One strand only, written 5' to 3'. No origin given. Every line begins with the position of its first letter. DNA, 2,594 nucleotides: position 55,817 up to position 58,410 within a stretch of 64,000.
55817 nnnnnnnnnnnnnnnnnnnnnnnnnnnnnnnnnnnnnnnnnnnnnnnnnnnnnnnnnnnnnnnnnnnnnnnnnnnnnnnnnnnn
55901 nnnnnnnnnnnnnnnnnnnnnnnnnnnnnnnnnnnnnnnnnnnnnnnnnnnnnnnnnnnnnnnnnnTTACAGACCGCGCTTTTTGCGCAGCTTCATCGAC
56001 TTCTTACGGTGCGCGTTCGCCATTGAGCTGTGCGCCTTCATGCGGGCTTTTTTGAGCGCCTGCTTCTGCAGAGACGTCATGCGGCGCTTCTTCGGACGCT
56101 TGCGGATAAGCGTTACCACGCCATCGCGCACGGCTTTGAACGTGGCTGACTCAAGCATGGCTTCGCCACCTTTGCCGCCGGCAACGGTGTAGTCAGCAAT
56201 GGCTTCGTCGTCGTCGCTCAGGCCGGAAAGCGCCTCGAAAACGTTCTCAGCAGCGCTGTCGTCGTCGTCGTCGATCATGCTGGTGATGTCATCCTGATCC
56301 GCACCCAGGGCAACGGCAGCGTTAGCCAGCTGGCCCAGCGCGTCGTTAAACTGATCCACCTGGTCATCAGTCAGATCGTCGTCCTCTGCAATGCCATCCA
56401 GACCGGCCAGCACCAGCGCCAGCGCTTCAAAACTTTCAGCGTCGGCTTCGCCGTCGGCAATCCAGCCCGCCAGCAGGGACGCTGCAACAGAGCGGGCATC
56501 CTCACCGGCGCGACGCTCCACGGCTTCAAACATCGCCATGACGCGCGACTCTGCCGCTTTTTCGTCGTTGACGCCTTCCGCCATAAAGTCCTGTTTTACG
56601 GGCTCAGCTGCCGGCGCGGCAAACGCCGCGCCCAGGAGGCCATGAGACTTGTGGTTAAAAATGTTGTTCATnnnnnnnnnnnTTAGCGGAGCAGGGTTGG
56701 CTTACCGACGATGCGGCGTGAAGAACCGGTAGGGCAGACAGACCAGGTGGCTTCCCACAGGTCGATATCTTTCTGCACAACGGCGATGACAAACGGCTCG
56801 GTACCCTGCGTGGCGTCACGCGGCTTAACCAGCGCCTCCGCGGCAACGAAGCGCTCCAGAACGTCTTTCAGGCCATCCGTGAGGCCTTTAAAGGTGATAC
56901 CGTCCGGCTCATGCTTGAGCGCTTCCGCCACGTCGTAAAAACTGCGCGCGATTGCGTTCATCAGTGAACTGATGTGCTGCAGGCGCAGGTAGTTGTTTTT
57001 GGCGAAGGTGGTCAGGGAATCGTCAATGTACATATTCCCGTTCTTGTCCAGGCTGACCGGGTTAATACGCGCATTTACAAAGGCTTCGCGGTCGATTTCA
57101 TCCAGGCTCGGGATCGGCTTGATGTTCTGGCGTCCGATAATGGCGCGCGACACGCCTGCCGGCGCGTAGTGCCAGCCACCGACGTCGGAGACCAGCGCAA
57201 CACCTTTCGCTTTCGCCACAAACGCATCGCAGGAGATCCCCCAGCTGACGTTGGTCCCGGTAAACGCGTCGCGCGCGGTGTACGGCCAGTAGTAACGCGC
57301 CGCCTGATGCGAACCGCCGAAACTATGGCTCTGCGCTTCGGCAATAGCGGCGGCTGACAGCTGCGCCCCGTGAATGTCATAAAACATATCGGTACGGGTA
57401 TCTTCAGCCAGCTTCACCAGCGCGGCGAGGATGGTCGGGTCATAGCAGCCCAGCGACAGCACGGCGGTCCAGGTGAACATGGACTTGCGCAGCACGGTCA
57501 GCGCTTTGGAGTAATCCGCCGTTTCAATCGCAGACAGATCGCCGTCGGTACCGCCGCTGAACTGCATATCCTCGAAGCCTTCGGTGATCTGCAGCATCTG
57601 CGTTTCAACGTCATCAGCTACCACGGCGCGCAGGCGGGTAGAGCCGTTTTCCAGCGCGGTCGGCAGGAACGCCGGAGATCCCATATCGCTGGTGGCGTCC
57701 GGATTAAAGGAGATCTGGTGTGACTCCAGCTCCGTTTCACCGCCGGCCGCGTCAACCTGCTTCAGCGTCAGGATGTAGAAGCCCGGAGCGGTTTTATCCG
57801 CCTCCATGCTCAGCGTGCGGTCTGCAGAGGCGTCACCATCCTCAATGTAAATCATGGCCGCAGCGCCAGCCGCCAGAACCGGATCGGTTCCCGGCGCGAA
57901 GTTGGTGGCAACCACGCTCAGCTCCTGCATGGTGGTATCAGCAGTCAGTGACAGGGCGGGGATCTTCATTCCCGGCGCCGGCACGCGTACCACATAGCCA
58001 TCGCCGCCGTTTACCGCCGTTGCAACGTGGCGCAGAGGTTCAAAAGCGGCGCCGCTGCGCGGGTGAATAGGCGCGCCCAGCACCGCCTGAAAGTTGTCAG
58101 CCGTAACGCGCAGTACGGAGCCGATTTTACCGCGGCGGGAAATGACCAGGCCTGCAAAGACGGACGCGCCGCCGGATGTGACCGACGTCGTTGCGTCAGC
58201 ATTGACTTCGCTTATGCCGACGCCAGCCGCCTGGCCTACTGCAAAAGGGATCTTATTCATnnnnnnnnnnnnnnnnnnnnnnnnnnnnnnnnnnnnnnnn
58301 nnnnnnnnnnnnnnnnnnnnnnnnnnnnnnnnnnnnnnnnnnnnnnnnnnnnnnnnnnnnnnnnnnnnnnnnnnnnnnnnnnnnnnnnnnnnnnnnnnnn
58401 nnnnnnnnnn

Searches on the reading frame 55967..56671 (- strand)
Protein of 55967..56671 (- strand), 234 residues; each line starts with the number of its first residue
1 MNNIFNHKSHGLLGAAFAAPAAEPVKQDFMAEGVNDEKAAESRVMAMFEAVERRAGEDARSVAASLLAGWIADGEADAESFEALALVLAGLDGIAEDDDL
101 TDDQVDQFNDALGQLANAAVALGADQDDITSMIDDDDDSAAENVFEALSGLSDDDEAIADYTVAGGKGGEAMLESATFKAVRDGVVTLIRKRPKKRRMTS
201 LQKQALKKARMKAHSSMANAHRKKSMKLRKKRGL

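Call 5: search_protein_families(library=pfam, proteins=[window:55967-56671:-], max_evalue=0.01)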
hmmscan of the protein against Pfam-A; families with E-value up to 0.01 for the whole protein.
window:55967-56671:- (234 aa): 0 families

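Call 10: search_protein_families(library=phrogs, proteins=[window:55967-56671:-], max_evalue=0.01)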
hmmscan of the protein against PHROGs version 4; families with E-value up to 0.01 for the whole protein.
window:55967-56671:- (234 aa): 2 families
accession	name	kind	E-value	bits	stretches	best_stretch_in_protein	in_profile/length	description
phrog_1053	-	unknown function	2.4e-67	228.2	1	20-234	16-230/230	-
phrog_13645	-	unknown function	0.0038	17.8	1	97-117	4-24/46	-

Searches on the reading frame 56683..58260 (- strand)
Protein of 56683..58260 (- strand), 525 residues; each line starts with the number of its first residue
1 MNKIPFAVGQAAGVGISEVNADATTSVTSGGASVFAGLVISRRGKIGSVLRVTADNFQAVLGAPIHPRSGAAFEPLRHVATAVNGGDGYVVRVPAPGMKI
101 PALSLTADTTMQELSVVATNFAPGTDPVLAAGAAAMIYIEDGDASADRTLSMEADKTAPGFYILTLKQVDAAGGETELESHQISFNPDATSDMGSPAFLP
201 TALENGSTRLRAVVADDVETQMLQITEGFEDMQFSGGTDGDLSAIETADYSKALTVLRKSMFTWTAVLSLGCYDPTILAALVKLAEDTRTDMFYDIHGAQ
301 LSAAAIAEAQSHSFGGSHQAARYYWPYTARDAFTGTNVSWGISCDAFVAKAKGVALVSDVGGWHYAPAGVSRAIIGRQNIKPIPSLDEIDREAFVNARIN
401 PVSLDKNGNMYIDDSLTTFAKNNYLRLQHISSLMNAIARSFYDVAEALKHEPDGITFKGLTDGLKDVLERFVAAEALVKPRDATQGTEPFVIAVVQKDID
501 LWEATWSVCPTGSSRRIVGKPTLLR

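Call 5: search_protein_families(library=pfam, proteins=[window:56683-58260:-], max_evalue=0.01)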
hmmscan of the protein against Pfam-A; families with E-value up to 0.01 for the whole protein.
window:56683-58260:- (525 aa): 0 families

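Call 10: search_protein_families(library=phrogs, proteins=[window:56683-58260:-], max_evalue=0.01)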
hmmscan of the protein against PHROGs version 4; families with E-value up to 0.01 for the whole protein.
window:56683-58260:- (525 aa): 2 families
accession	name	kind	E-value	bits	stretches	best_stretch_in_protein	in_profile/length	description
phrog_1036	-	tail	1.2e-175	586.7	1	1-525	2-531/531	tail sheath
phrog_19666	-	tail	5.7e-06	26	1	256-475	726-941/985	tail sheath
